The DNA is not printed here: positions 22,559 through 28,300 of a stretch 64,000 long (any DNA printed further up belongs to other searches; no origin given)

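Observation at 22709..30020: OpgG/D-family glucan protein paired with a giant membrane::GH94 phosphorylase fusion instead of OpgH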

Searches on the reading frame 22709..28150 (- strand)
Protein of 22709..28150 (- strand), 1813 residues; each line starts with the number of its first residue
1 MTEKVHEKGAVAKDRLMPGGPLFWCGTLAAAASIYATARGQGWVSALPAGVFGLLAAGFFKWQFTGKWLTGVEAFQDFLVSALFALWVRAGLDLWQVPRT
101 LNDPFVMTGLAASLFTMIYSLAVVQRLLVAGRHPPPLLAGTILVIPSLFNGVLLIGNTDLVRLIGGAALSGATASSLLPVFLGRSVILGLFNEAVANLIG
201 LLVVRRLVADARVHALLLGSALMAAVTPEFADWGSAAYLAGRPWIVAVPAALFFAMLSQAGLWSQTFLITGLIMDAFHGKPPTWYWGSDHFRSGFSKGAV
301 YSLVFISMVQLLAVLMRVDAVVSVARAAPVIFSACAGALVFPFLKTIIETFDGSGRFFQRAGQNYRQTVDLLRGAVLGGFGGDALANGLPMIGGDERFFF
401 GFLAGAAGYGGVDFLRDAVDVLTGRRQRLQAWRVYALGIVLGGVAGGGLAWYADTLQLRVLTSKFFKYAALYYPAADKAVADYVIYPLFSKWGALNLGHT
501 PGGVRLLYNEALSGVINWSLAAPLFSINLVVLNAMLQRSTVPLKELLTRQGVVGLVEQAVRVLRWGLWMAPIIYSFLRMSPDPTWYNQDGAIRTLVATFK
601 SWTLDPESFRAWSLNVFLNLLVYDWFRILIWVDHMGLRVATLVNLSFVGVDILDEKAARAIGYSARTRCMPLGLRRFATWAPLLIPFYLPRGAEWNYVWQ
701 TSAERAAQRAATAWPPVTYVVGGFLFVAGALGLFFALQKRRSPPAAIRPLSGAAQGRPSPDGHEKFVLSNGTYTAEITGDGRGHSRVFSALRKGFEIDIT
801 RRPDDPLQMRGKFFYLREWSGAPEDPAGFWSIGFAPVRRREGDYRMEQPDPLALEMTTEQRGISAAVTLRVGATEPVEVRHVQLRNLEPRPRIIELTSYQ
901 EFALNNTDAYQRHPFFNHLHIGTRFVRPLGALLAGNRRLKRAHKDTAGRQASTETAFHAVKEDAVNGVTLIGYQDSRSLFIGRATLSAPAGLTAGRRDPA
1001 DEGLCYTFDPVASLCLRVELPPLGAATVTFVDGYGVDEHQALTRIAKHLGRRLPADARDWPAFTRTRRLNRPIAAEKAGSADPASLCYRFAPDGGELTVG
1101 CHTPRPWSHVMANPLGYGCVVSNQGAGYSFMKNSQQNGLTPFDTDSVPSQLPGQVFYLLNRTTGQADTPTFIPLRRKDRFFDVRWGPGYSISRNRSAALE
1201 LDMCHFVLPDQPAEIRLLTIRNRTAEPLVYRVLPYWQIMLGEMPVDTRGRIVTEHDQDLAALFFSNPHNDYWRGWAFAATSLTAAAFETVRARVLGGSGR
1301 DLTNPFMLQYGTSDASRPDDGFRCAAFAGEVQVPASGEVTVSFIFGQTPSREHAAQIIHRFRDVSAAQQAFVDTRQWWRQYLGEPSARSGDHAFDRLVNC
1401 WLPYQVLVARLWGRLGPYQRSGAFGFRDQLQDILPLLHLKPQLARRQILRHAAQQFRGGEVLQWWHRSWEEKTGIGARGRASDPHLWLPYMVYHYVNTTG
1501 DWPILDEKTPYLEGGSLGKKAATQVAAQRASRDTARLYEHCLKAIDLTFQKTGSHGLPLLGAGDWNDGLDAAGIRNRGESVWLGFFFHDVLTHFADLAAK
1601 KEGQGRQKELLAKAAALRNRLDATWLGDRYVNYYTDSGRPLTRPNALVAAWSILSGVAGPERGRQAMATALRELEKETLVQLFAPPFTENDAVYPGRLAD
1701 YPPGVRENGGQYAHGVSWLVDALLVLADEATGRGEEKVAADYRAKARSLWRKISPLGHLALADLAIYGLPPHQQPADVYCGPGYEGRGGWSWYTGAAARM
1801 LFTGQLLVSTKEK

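Call 5: search_protein_families(library=pfam, proteins=[window:22709-28150:-], max_evalue=0.01)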
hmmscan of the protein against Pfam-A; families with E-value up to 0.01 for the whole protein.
window:22709-28150:- (1813 aa): 2 families
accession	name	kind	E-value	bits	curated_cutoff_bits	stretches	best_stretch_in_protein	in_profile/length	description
PF06165.18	GH94_b-supersand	-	3e-73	246.9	23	2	1104-1346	1-251/251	Glycosyl hydrolase 94, supersandwich domain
PF17167.11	Glyco_hydro_94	-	2.2e-68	231.3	27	1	1377-1802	1-412/420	Glycosyl hydrolase 94 superfamily, catalytic domain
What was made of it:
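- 22745..24928 (-): GH94 supersandwich plus catalytic (alpha/alpha)6 domain, residues 1075-1802. Pfam PF06165 covers residues 1104-1346 and PF17167 covers 1377-1802 (call 5).
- On GH94 glycoside phosphorylases (CAZy GH94, clan GH-Q): PF06165 E 3e-73 and PF17167 E 2.2e-68, both far above their curated cut-offs (call 5).
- Checked: It matches Pfam GH94 supersandwich (E 3e-73) and GH94 catalytic domain (E 2.2e-68) (call 5).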

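Call 6: search_protein_families(library=ncbifam, proteins=[window:22709-28150:-], max_evalue=0.01)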
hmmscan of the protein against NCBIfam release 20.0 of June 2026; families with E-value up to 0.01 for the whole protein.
window:22709-28150:- (1813 aa): 0 families

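Call 7: search_solved_structures(query=window:22709-28150:-, max_evalue=0.01)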
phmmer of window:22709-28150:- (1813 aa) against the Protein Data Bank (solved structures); distinct sequences matched with E-value up to 0.01: 20.
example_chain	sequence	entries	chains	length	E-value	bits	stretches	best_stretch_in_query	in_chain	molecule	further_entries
8rf9_A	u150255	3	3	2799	4.9e-130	438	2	1075-1799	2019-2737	Cyclic beta 1-2 glucan synthetase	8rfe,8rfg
8rf0_A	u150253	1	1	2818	5.5e-130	437.8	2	1075-1799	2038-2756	Cyclic beta-(1,2)-glucan synthase NdvB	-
3s4c_A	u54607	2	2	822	3e-42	146.9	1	1100-1758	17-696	Lactose Phosphorylase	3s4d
3rrs_A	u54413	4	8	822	3.7e-42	146.6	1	1100-1758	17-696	Cellobiose phosphorylase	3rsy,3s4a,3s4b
2cqs_A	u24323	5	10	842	2.4e-41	143.9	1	1100-1747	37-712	Cellobiose Phosphorylase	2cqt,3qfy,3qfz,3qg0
8ho9_A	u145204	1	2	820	2.4e-41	143.9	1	1102-1798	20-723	Cellobiose phosphorylase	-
8hob_A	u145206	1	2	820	7.1e-41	142.4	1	1102-1798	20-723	Cellobiose phosphorylase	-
3afj_A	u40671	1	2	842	1.1e-40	141.8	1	1101-1746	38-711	Cellobiose Phosphorylase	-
3act_A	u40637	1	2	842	2.1e-40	140.8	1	1100-1747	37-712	Cellobiose Phosphorylase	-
3acs_A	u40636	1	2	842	3e-40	140.3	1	1100-1747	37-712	Cellobiose Phosphorylase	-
3qde_A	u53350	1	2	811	8e-40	138.9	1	1101-1798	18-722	Cellobiose phosphorylase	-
8ho7_A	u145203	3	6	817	8.4e-40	138.8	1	1102-1798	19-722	Cellobiose phosphorylase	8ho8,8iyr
8bou_A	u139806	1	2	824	7.2e-37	129.1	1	1320-1735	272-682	N,N'-diacetylchitobiose phosphorylase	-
1v7v_A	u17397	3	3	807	7.1e-32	112.5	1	1102-1720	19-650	chitobiose phosphorylase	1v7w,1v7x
4zle_A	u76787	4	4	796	1e-25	92.1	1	1147-1728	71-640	Putative b-glycan phosphorylase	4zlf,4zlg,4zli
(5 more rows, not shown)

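Call 9: search_solved_structures(query=window:22709-28150:-, max_evalue=1e-100, show_alignments=1)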
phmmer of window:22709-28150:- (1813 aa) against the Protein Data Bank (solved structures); distinct sequences matched with E-value up to 1e-100: 2.
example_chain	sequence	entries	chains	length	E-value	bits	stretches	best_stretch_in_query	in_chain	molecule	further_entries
8rf9_A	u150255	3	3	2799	4.9e-130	438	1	1075-1799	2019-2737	Cyclic beta 1-2 glucan synthetase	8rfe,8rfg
8rf0_A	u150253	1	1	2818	5.5e-130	437.8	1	1075-1799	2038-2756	Cyclic beta-(1,2)-glucan synthase NdvB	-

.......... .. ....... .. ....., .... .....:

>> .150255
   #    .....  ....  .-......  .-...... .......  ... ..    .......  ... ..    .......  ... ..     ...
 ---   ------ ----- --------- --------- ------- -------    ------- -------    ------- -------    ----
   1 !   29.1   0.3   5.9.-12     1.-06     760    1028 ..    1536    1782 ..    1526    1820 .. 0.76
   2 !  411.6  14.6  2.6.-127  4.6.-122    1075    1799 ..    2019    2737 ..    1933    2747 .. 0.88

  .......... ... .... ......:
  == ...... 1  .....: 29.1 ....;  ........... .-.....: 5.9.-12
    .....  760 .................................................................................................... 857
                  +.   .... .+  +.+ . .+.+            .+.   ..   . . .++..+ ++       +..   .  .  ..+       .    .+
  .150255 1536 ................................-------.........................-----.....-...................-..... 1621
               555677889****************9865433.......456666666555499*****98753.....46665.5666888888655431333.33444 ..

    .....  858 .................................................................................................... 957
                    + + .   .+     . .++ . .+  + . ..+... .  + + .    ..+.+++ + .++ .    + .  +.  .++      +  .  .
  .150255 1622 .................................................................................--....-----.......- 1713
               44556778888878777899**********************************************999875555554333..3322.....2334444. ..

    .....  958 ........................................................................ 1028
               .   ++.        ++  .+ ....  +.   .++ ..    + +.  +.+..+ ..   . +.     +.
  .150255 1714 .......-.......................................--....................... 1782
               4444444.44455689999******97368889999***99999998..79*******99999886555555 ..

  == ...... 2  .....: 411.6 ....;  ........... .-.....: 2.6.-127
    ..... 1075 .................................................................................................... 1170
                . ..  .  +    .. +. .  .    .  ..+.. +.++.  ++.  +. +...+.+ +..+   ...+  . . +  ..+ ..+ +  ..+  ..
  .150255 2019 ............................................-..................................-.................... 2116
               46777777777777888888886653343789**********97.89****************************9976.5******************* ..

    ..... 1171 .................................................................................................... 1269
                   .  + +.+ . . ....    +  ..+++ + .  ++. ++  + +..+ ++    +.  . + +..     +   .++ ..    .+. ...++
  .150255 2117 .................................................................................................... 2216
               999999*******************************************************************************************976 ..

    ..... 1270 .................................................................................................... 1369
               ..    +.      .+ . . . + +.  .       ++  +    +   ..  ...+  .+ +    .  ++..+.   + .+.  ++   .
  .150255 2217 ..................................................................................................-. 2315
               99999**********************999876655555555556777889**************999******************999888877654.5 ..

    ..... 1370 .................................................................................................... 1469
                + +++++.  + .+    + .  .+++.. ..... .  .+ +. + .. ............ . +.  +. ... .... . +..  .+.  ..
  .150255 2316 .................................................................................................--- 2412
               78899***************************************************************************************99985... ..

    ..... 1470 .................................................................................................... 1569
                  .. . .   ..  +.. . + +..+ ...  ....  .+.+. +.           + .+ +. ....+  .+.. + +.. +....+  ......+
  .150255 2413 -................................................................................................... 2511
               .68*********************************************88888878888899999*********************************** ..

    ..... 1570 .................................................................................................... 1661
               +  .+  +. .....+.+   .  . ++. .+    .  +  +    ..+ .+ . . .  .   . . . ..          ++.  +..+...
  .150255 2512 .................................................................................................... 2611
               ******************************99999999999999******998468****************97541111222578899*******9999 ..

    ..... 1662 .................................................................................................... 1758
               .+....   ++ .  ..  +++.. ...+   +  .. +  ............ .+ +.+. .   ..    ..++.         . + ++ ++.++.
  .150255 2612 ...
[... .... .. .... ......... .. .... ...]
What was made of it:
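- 25067..25873 (-): GH94 N-terminal sandwich (equivalent to Cgs subdomain GP1), residues 760-1028. Aligns to Cgs 8rf9 residues 1536-1782 (call 9).
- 22745..24928 (-): Aligns to Cgs residues 2019-2737 at 412 bits (call 9).
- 23441..23470 (-): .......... motif with the catalytic Asp (equivalent to Cgs D2528). Alignment in call 9.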
